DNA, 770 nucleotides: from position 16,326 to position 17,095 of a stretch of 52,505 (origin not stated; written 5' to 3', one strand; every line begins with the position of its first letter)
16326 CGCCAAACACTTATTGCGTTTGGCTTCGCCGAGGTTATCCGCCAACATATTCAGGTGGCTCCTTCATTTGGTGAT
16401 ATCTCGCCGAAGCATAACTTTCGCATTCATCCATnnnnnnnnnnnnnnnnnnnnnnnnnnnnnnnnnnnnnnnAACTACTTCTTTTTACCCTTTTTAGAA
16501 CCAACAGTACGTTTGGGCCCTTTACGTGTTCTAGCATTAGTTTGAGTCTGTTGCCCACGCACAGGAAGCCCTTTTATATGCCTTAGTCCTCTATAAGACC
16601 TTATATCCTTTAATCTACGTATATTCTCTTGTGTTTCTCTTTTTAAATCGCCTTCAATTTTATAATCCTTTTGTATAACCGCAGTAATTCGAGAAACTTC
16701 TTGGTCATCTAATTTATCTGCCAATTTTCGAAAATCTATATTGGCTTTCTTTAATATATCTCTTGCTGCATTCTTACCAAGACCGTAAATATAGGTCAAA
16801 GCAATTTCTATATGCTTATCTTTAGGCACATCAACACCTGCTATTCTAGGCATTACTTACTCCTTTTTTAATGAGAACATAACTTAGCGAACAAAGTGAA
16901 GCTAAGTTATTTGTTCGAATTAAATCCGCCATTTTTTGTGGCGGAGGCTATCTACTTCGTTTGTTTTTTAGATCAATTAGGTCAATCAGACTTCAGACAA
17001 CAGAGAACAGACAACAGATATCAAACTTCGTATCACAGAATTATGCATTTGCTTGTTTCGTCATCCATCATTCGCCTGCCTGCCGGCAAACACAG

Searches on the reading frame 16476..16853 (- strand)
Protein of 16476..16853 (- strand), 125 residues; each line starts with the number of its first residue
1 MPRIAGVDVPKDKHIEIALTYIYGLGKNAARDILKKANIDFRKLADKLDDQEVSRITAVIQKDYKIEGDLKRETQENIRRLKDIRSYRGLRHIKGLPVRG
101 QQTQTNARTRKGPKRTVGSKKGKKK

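Call 17: find_encoding_contigs(protein=window:16476-16853:-, flank=10000, max_places=10)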
Protein window:16476-16853:- (125 aa): no gene with exactly this product is on record in the collection.
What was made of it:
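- Tried and rejected: Exact-protein lookup of the window's S13: not on record (call 17).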

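Call 86: search_protein_families(library=pfam, proteins=[window:16476-16853:-], max_evalue=0.00001)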
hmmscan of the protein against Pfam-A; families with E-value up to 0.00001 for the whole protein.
window:16476-16853:- (125 aa): 1 family
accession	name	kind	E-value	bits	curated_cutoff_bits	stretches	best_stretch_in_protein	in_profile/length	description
PF00416.27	Ribosomal_S13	-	1.2e-33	116.6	31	1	3-109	1-128/128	Ribosomal protein S13/S18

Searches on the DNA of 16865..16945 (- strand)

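Call 82: search_dna_similar(query=window:16865-16945:-, collection=plasmids, mode=distant, max_evalue=0.01, max_rows=10)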
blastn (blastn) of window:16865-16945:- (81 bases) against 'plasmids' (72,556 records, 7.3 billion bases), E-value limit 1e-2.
No match.
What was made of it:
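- Tried and rejected: BLAST of a module against 72,556 plasmids: no match (call 82).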
